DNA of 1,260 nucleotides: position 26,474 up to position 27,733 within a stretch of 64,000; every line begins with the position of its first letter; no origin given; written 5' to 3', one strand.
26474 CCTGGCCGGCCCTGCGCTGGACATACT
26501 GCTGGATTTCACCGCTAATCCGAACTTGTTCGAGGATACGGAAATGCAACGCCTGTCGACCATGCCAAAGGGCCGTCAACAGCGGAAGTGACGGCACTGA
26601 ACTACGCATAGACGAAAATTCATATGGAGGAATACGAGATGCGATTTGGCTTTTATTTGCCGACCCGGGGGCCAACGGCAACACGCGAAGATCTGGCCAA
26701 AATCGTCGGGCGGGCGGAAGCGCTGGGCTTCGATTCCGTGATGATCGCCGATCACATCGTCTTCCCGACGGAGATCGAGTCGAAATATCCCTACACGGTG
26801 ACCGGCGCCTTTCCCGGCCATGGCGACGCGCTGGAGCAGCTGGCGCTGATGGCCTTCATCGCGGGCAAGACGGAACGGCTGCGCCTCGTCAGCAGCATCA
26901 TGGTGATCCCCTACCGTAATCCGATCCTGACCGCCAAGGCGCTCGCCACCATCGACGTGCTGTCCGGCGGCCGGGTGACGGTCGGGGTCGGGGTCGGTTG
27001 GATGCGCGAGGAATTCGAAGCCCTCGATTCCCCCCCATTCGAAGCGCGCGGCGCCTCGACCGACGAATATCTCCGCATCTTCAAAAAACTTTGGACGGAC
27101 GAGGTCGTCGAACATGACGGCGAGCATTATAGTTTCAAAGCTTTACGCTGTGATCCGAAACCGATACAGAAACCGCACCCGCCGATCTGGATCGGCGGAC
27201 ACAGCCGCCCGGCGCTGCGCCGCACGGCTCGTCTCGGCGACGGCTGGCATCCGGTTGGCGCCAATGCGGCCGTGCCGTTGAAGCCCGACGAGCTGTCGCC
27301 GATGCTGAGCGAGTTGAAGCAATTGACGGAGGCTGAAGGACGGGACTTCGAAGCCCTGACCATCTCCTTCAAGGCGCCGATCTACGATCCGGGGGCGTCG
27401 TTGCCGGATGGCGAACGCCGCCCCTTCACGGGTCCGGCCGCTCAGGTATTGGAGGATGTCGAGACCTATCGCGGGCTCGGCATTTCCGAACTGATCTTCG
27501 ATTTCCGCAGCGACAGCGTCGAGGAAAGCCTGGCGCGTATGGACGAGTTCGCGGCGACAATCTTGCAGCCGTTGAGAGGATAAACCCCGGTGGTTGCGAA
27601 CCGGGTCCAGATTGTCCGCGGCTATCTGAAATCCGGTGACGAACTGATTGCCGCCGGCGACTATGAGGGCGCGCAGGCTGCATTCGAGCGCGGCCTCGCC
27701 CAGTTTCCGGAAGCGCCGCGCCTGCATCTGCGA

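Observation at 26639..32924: Compact cluster: LLM oxidoreductase, TPR-PCP-thioesterase fusion, stand-alone adenylating enzyme, Baeyer-Villiger-type monooxygenase, esterase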

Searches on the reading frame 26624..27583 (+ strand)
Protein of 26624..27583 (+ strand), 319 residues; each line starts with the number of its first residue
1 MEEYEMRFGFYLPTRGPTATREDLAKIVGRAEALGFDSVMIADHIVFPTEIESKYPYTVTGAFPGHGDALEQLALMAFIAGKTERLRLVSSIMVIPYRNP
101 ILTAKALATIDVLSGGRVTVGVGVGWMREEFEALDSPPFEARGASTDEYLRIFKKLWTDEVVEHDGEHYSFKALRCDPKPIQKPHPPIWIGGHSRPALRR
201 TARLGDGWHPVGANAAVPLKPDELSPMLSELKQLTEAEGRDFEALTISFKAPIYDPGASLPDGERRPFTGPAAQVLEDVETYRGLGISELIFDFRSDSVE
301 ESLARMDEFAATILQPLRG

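Call 3: search_protein_families(library=pfam, proteins=[window:26624-27583:+], max_evalue=0.01)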
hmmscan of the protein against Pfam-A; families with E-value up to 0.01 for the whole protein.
window:26624-27583:+ (319 aa): 1 family
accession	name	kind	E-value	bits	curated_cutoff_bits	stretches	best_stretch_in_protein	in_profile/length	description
PF00296.26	Bac_luciferase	-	6.5e-51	174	27.9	1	6-253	1-228/314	Luciferase-like monooxygenase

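Call 4: search_protein_families(library=ncbifam, proteins=[window:26624-27583:+], max_evalue=0.001)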
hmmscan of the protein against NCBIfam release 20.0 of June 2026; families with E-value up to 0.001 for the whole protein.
window:26624-27583:+ (319 aa): 31 families (the best 25 are shown)
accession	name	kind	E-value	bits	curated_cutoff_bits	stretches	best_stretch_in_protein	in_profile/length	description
TIGR03619.1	F420_Rv2161c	subfamily_domain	3.6e-73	246.2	166.9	1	27-293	3-246/247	TIGR03619 family F420-dependent LLM class oxidoreductase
TIGR03560.1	F420_Rv1855c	subfamily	5.2e-41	140.9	231.4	1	16-248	7-225/227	TIGR03560 family F420-dependent LLM class oxidoreductase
TIGR03621.1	F420_MSMEG_2516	subfamily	1.2e-30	106.7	213.15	1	6-206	1-171/295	TIGR03621 family F420-dependent LLM class oxidoreductase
TIGR04021.1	LLM_DMSO2_sfnG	equivalog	2.4e-27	96.2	382.95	1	68-240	59-226/350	dimethylsulfone monooxygenase SfnG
TIGR03854.1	F420_MSMEG_3544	hypoth_equivalog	1.7e-25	89.9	295.6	1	68-243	39-206/290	TIGR03854 family LLM class F420-dependent oxidoreductase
TIGR03571.1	lucif_BA3436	subfamily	5.7e-24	84.9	303.9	1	5-295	10-283/304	TIGR03571 family LLM class oxidoreductase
TIGR03559.1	F420_Rv3520c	subfamily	1.9e-19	69.9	335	1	73-211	41-189/325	LLM class F420-dependent oxidoreductase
TIGR04020.1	seco_metab_LLM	subfamily_domain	8.9e-18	64.5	244.45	1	75-193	56-172/341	MupA/Atu3671 family FMN-dependent luciferase-like monooxygenase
TIGR03612.1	RutA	equivalog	1.7e-17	63.9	498.3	1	68-246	63-239/355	pyrimidine utilization protein A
TIGR03565.1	alk_sulf_monoox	equivalog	4.8e-17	62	518.2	1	75-213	58-196/346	FMNH2-dependent alkanesulfonate monooxygenase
NF001939.1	PRK00719.1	subfamily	1.1e-16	60.6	510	1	77-241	60-218/373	alkanesulfonate monooxygenase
TIGR03557.1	F420_G6P_family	subfamily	1.7e-16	60.3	210.4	1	20-216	11-193/316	TIGR03557 family F420-dependent LLM class oxidoreductase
TIGR03555.1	F420_mer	equivalog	4e-16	59.3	348.7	1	71-244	39-203/325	5,10-methylenetetrahydromethanopterin reductase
TIGR04027.1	LLM_KPN_01858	hypoth_equivalog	1.2e-15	57.3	412.9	1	17-207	14-180/326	putative FMN-dependent luciferase-like monooxygenase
NF002619.0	PRK02271.1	equivalog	3.9e-15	56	276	1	72-241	42-201/329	5,10-methylenetetrahydromethanopterin reductase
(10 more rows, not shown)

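Call 41: find_homologous_proteins(query=window:26639-27583:+, max_evalue=1e-20)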
Query window:26639-27583:+ (314 aa): 7223 proteins with E <= 1e-20 among 8000 candidates; the best 120 are listed.
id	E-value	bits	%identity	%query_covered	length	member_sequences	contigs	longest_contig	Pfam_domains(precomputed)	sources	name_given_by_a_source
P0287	9.9e-209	710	100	100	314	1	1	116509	PF00296.27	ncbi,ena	-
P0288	1.2e-155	536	74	99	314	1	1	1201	PF00296.27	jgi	jgi:probable F420-dependent oxidoreductase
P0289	1.8e-154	532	76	99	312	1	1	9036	PF00296.27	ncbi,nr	ncbi:MAG: TIGR03619 family F420-dependent LLM class oxidoreductase [Alphaproteobacteria bacterium]|n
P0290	3.6e-154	531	72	99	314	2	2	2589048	PF00296.27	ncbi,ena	-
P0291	4.5e-154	530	75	99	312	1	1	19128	PF00296.27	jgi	jgi:probable F420-dependent oxidoreductase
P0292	1.1e-151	523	72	99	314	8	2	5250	PF00296.27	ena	-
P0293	3.0e-151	521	71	99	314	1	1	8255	PF00296.27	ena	-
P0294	1.0e-149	516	73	99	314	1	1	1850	PF00296.27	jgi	jgi:probable F420-dependent oxidoreductase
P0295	2.3e-149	515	72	99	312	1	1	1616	PF00296.27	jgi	jgi:probable F420-dependent oxidoreductase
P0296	3.6e-146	505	72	98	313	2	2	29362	PF00296.27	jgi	-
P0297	1.1e-145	503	69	99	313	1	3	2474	PF00296.27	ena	-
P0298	1.8e-145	502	70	99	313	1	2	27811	PF00296.27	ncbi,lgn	-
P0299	4.0e-145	501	69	99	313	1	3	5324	PF00296.27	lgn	-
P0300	4.0e-145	501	69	99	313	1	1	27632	PF00296.27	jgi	-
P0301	6.4e-145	500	69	99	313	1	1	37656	PF00296.27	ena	-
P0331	2.7e-141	489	68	99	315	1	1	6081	PF00296.27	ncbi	ncbi:MAG: TIGR03619 family F420-dependent LLM class oxidoreductase [Candidatus Rokuibacteriota bacte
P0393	3.7e-139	482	68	99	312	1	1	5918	PF00296.27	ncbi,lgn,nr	ncbi:MAG TPA: TIGR03619 family F420-dependent LLM class oxidoreductase [Methylomirabilota bacterium]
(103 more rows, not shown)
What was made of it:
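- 26639..27583 (+): LLM-class flavin/deazaflavin oxidoreductase, TIGR03619 family, 314 aa. The ORF opens at 26624, but the start at 26639 matches the database entry P0287. Call 41: thousands of homologues at 65-76% identity.
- The LLM is TIGR03619, a family widespread in soil bacteria (calls 4, 41).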

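Call 42: find_encoding_contigs(protein=P0290, flank=7000, max_places=2)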
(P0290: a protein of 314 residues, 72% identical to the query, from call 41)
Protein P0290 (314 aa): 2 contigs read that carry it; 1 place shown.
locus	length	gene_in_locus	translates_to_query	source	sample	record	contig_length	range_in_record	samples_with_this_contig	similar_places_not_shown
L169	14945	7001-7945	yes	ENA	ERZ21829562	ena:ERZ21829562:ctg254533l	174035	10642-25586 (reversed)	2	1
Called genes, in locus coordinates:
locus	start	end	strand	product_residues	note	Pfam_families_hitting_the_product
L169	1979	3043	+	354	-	PF13384:HTH_23, PF13518:HTH_28 (weak), PF13551:HTH_29 (weak), PF13565:HTH_32, PF13592:HTH_33, PF13358:DDE_3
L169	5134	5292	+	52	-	-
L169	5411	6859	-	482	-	PF07992:Pyr_redox_2, PF13454:NAD_binding_9, PF13738:Pyr_redox_3, PF13434:Lys_Orn_oxgnase (weak)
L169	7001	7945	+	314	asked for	PF00296:Bac_luciferase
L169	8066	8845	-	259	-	PF00106:adh_short, PF01370:Epimerase (weak), PF13561:adh_short_C2, PF00106:adh_short (weak)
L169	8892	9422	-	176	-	-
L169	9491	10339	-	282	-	PF04828:GFA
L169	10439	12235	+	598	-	PF02538:Hydantoinase_B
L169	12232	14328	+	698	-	PF05378:Hydant_A_N, PF01968:Hydantoinase_A, PF19278:Hydant_A_C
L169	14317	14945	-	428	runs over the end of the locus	PF06808:DctM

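Call 43: find_encoding_contigs(protein=P0291, flank=7000, max_places=1)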
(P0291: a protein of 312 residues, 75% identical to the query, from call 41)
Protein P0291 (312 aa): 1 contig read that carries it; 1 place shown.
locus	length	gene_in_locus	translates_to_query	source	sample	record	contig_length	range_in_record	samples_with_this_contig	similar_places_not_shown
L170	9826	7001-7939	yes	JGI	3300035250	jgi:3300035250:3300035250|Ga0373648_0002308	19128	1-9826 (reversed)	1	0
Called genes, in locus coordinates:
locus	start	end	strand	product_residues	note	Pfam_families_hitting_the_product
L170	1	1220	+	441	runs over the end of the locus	PF02775:TPP_enzyme_C, PF01558:POR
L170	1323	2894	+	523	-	PF00496:SBP_bac_5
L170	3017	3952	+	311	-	PF19300:BPD_transp_1_N, PF00528:BPD_transp_1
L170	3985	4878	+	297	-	PF00528:BPD_transp_1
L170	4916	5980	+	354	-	PF00005:ABC_tran, PF13304:AAA_21, PF08352:oligo_HPY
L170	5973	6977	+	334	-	PF00005:ABC_tran, PF08352:oligo_HPY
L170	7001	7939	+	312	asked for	PF00296:Bac_luciferase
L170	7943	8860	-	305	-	PF03446:NAD_binding_2, PF03807:F420_oxidored (weak), PF14833:NAD_binding_11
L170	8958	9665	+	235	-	-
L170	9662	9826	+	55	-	?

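Call 44: find_encoding_contigs(protein=P0289, flank=7000, max_places=1)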
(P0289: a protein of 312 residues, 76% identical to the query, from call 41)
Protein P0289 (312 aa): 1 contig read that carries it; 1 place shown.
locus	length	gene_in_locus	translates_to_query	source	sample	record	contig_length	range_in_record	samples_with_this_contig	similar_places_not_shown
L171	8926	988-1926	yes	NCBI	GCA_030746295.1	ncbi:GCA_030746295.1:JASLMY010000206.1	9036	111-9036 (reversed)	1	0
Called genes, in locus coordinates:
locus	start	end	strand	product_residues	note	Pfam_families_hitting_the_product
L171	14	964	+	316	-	PF00005:ABC_tran, PF08352:oligo_HPY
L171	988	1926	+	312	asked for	PF00296:Bac_luciferase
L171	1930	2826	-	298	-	PF03446:NAD_binding_2, PF03807:F420_oxidored (weak), PF14833:NAD_binding_11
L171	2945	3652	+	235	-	-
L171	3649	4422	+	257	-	PF00005:ABC_tran, PF02463:SMC_N (faint), PF13191:AAA_16 (weak), PF13304:AAA_21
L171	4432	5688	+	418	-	PF07690:MFS_1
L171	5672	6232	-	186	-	-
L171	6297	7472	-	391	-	PF04143:Sulf_transp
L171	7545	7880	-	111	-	PF07883:Cupin_2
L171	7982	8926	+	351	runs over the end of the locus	PF00330:Aconitase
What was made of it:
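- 26639..27583 (+): Calls 42-44: those homologues lie in unrelated contexts.
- It is 72-76% identical to proteins in peptide-transporter and other unrelated contexts (calls 41-44).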

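Call 56: search_protein_families(library=ncbifam, proteins=[L006:658-1488:+, L006:1485-1763:+, L006:1770-2555:+, L006:2570-3355:+, L006:3369-4829:+, L006:4841-5686:+, L006:5619-6371:-, L006:6509-7381:+, L006:7378-9510:-, L120:476-1585:+], max_evalue=0.00001)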
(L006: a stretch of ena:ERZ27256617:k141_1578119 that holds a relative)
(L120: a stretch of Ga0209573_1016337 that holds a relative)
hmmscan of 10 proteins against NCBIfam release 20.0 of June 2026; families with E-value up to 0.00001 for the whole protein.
L006:658-1488:+ (276 aa): 15 families
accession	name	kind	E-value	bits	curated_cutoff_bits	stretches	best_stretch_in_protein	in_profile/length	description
NF040959.1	MamA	equivalog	5.6e-20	71.7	200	1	132-250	87-203/204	magnetosome protein MamA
TIGR02521.1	type_IV_pilW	equivalog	5e-18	65.5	154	1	151-257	31-135/234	type IV pilus biogenesis/stability protein PilW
TIGR02917.1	PEP_TPR_lipo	equivalog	2.7e-16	58.6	312.2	1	28-263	443-678/899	XrtA/PEP-CTERM system TPR-repeat protein PrsT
NF033762.1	social_mot_Tgl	equivalog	4.5e-15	55.7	225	1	184-262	29-108/252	social motility TPR repeat lipoprotein Tgl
NF033758.1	gliding_GltE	equivalog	3.5e-13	49.3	225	1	35-214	71-250/411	adventurous gliding motility TPR repeat lipoprotein GltE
TIGR02552.1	LcrH_SycD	equivalog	2.5e-12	46.6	104.8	0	146-220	46-120/136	SycD/LcrH family type III secretion system chaperone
NF033920.0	C39_PA2778_fam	equivalog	2.8e-11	43.3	150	1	162-251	166-255/255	PA2778 family cysteine peptidase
TIGR03939.1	PGA_TPR_OMP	equivalog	4.1e-11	41.8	366.65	1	28-189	31-191/800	poly-beta-1,6 N-acetyl-D-glucosamine export porin PgaA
NF008757.0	PRK11788.1-5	equivalog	2.2e-08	33.7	363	0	22-77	186-241/388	lipopolysaccharide assembly protein LapB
NF008391.2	PRK11189.1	equivalog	1e-07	31.7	250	0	184-262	63-140/297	lipoprotein NlpI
TIGR00990.1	3a0801s09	subfamily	1.4e-07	30.6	757.25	0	173-254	420-501/615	mitochondrial import receptor subunit TOM70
NF047507.1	TPR_BatC_Lepto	exception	1.7e-07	31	175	0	225-268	101-144/214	TPR repeat-containing protein BatC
NF047558.1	TPR_END_plus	domain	7.5e-07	29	32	0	225-257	4-37/56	TPR end-of-group domain-containing protein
NF002725.1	PRK02603.1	equivalog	9.8e-07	28.9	143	0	173-242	56-128/173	photosystem I assembly protein Ycf3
NF052415.1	T3SS_chap_SctY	equivalog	9.6e-06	26.1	70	0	152-214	40-105/106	type III secretion apparatus assembly chaperone SctY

L006:1485-1763:+ (92 aa): 5 families
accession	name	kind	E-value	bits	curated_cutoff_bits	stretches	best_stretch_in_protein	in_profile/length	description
NF047350.1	aureusi_NRPS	equivalog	1.6e-14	51.8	2500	1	7-90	895-978/2373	aureusimine non-ribosomal peptide synthetase AusA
NF004282.0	PRK05691.1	subfamily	3.9e-11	39.7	4090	1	13-88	1631-1706/4334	non-ribosomal peptide synthase/polyketide synthase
NF038078.1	NRPS_MxcG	equivalog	5.6e-08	30.5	2300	1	18-91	972-1045/1442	myxochelin non-ribosomal peptide synthetase MxcG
TIGR03443.1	alpha_am_amid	equivalog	3.7e-07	27.9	1030.1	1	19-90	847-920/1390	L-aminoadipate-semialdehyde dehydrogenase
NF041803.1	NRPS_SolG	exception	5.2e-06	24.3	2200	1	14-87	1083-1155/1163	solanimycin non-ribosomal peptide synthetase SolG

L006:1770-2555:+ (261 aa): 0 families

L006:2570-3355:+ (261 aa): 0 families

L006:3369-4829:+ (486 aa): 101 families (the best 25 are shown)
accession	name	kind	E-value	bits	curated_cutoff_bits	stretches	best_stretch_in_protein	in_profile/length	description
NF004837.0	PRK06187.1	subfamily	5.5e-93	312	476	1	1-479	8-518/531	long-chain-fatty-acid--CoA ligase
NF005676.0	PRK07470.1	equivalog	8.5e-74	249.1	774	1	1-479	20-525/544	acyl-CoA synthetase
NF006182.0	PRK08316.1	subfamily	1.7e-70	238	663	1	3-478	13-512/523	fatty acyl-CoA synthetase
NF002966.0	PRK03640.1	equivalog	2.4e-67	227.6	556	1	9-481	10-478/483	o-succinylbenzoate--CoA ligase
NF005307.0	PRK06839.1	equivalog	1.8e-66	224.8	748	1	4-485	5-495/496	o-succinylbenzoate--CoA ligase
NF004511.1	PRK05852.1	equivalog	2.6e-64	217.7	650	1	3-481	1-502/505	FadD7 family fatty acid--CoA ligase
NF052269.1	Staph_lig_FadD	equivalog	2.4e-63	214.2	650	1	5-483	4-493/499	long-chain-fatty-acid--CoA ligase FadD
NF006572.0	PRK09088.1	equivalog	4e-62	210.5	696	1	4-480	4-484/491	acyl-CoA synthetase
NF004114.0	PRK05605.1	equivalog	6.6e-62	209.6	766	2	141-479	221-565/575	long-chain-fatty-acid--CoA ligase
NF004808.0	PRK06155.1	equivalog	3e-59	200.7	722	2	123-479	165-518/542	ATP-dependent acyl-CoA ligase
TIGR01923.1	menE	equivalog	2.7e-58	197.9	330.15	1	28-479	1-442/442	o-succinylbenzoate--CoA ligase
NF004797.0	PRK06145.1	equivalog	6.7e-58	196.2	850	1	1-479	2-491/499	acyl-CoA synthetase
NF009071.0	PRK12406.1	subfamily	2.8e-57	194.3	701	2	144-479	157-498/510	acyl-CoA synthetase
NF005801.1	PRK07656.1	equivalog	6.5e-57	193.3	657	1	5-479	5-499/500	FadD3 family acyl-CoA ligase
NF052580.1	Str24CoAsynCasG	equivalog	7.2e-57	192.9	750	1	23-479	62-546/548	steroid-24-oyl-CoA synthetase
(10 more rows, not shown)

L006:4841-5686:+ (281 aa): 3 families
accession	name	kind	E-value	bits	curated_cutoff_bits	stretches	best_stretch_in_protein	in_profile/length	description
NF042922.1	4PPT_HetI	equivalog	3.7e-32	111.5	370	1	14-236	4-224/235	4'-phosphopantetheinyl transferase HetI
NF007676.0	PRK10351.1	equivalog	1e-13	51.3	174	1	96-189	54-145/195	4'-phosphopantetheinyl transferase AcpT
TIGR00556.1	pantethn_trn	domain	8.2e-07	29.2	45.35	1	132-193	5-70/128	phosphopantetheine--protein transferase domain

L006:5619-6371:- (250 aa): 0 families

L006:6509-7381:+ (290 aa): 1 family
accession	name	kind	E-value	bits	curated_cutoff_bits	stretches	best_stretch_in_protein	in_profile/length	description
TIGR03212.1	uraD_N-term-dom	equivalog_domain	6.7e-29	100.9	424.6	1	64-284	69-291/297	allantoinase PuuE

L006:7378-9510:- (710 aa): 20 families
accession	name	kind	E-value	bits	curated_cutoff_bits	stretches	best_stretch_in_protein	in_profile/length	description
NF040959.1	MamA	equivalog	1.9e-28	99.3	200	2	10-142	70-202/204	magnetosome protein MamA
NF033762.1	social_mot_Tgl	equivalog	3.2e-27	95.5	225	3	130-201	48-120/252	social motility TPR repeat lipoprotein Tgl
TIGR02917.1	PEP_TPR_lipo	equivalog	6.3e-23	80.6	312.2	2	23-177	681-833/899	XrtA/PEP-CTERM system TPR-repeat protein PrsT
TIGR02521.1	type_IV_pilW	equivalog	2.4e-21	76.3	154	2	84-190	36-141/234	type IV pilus biogenesis/stability protein PilW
NF033758.1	gliding_GltE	equivalog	3.8e-16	59.1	225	2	205-280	76-146/411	adventurous gliding motility TPR repeat lipoprotein GltE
NF049992.1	NGTferase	equivalog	3.9e-16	58.8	1000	1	412-684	323-587/614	UDP-glucose:protein N-beta-glucosyltransferase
NF033920.0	C39_PA2778_fam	equivalog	1.4e-14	54.1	150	1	88-176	165-253/255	PA2778 family cysteine peptidase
TIGR02552.1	LcrH_SycD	equivalog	8.5e-14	51.4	104.8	1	75-146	48-119/136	SycD/LcrH family type III secretion system chaperone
NF008391.2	PRK11189.1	equivalog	2.6e-13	50.1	250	0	68-136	88-156/297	lipoprotein NlpI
NF047507.1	TPR_BatC_Lepto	exception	7.4e-12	45.2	175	0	94-153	73-136/214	TPR repeat-containing protein BatC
NF052415.1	T3SS_chap_SctY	equivalog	4.8e-11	43.1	70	1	47-141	8-105/106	type III secretion apparatus assembly chaperone SctY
TIGR00540.1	TPR_hemY_coli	hypoth_equivalog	5.2e-10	38.6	142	1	10-137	260-383/385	heme biosynthesis-associated TPR protein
NF008520.0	PRK11447.1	equivalog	2.2e-09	35.7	858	0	52-114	276-338/1157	cellulose synthase complex outer membrane protein BcsC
NF053607.1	CHU_0125_OmpA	equivalog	2.9e-09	36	620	0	62-145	36-119/639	CHU_0125 family OmpA-like outer membrane integrity protein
TIGR03939.1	PGA_TPR_OMP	equivalog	1.2e-08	33.7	366.65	1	63-169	104-210/800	poly-beta-1,6 N-acetyl-D-glucosamine export porin PgaA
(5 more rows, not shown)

L120:476-1585:+ (369 aa): 6 families
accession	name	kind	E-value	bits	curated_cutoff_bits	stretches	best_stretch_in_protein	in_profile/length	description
TIGR03443.1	alpha_am_amid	equivalog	6.4e-09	33.7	1030.1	1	39-129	846-939/1390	L-aminoadipate-semialdehyde dehydrogenase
NF004282.0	PRK05691.1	subfamily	6.6e-09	32.3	4090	1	44-124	1641-1721/4334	non-ribosomal peptide synthase/polyketide synthase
NF007605.2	PRK10252.1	equivalog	1.1e-08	33.1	2400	1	34-230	968-1165/1292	enterobactin non-ribosomal peptide synthetase EntF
NF047350.1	aureusi_NRPS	equivalog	5.6e-06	23.5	2500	1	44-110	911-977/2373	aureusimine non-ribosomal peptide synthetase AusA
NF040607.1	mycolic_Pks13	equivalog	6.7e-06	23.8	2100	0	124-231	1414-1516/1680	polyketide synthase Pks13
NF041592.1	carboxyl_red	equivalog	8.4e-06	23.7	1300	0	42-114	642-717/1160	carboxylic acid reductase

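Call 78: search_protein_families(library=pfam, proteins=[L009:4483-6654:-, L009:6740-7498:+, L009:7419-8141:+, L009:8445-9524:+, L095:614-2059:-, L095:8216-10300:+, L095:10670-12451:-, L095:12508-13812:+, L125:4932-7382:+, L125:3551-4258:+], max_evalue=0.00001)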
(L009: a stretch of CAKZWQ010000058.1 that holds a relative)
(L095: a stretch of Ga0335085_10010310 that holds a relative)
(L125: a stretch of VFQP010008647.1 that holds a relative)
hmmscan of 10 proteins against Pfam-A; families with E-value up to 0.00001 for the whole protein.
L009:4483-6654:- (723 aa): 3 families
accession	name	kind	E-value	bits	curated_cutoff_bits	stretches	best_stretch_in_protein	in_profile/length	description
PF08497.15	Radical_SAM_N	-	1.7e-138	461.4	25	1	35-382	1-301/301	Radical SAM N-terminal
PF11842.13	DUF3362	-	4.7e-42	144.2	27.6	1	597-700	1-107/151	Domain of unknown function (DUF3362)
PF04055.27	Radical_SAM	-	1.5e-12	48.4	29.5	1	385-589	3-166/166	Radical SAM superfamily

L009:6740-7498:+ (252 aa): 1 family
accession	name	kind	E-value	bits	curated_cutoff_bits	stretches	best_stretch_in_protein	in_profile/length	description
PF01936.24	NYN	-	4.1e-34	118.6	24.2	1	6-150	1-144/145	NYN domain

L009:7419-8141:+ (240 aa): 2 families
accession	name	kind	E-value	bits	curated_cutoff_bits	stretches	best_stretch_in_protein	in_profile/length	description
PF03364.25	Polyketide_cyc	-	4.4e-07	30.6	23.4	1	86-208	1-117/126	Polyketide cyclase / dehydrase and lipid transport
PF10604.15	Polyketide_cyc2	-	5e-07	30.5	27.4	1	79-202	3-120/142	Polyketide cyclase / dehydrase and lipid transport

L009:8445-9524:+ (359 aa): 3 families
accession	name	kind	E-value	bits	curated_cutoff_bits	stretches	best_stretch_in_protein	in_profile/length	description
PF01738.24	DLH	-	5.2e-16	59.3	21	1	85-279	9-199/217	Dienelactone hydrolase family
PF00326.27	Peptidase_S9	-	3.2e-11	43.6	22.6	1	223-272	143-192/213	Prolyl oligopeptidase family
PF07859.19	Abhydrolase_3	-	3.1e-06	27.5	25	0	145-190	44-92/210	alpha/beta hydrolase fold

L095:614-2059:- (481 aa): 2 families
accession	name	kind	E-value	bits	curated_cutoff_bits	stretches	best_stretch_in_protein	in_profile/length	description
PF02530.20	Porin_2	-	2.9e-19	70.1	22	1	72-449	23-320/357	Porin subfamily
PF19577.5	DcaP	-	7.4e-13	48.7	27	1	146-459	111-388/410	DcaP outer membrane protein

L095:8216-10300:+ (694 aa): 3 families
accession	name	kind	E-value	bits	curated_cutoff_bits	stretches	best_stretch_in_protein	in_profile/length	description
PF01968.24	Hydantoinase_A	-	1.1e-84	284.6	22.9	1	206-501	1-289/291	Hydantoinase/oxoprolinase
PF05378.19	Hydant_A_N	-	7.4e-53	179.3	25.2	1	9-184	1-174/176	Hydantoinase/oxoprolinase N-terminal region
PF19278.4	Hydant_A_C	-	4.3e-11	43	21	1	531-687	27-187/193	Hydantoinase/oxoprolinase C-terminal domain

L095:10670-12451:- (593 aa): 0 families

L095:12508-13812:+ (434 aa): 3 families
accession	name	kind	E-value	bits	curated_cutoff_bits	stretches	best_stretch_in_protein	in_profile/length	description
PF13458.12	Peripla_BP_6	-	1.8e-52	179.5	31.7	1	47-409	2-339/343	Periplasmic binding protein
PF01094.35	ANF_receptor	-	5.2e-16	59.1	25.4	1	97-288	19-210/353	Receptor family ligand binding region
PF13433.12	Peripla_BP_5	-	3.3e-09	36.8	27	1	47-150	1-89/363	Periplasmic binding protein domain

L125:4932-7382:+ (816 aa): 5 families
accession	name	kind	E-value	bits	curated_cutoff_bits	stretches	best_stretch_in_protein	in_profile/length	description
PF01266.30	DAO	-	3.1e-63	214.9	27.9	1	9-373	1-353/353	FAD dependent oxidoreductase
PF01571.26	GCV_T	-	1.3e-61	208.5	25.6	1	434-703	2-254/255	Aminomethyltransferase folate-binding domain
PF08669.17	GCV_T_C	-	3e-19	69.1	25.9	1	728-806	1-78/80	Glycine cleavage T-protein C-terminal barrel domain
PF16350.10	FAO_M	-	1.2e-17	64.3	27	1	376-431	1-56/56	FAD dependent oxidoreductase central domain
PF13738.12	Pyr_redox_3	-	7.8e-07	29.1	30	0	11-44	1-34/305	Pyridine nucleotide-disulphide oxidoreductase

L125:3551-4258:+ (235 aa): 0 families
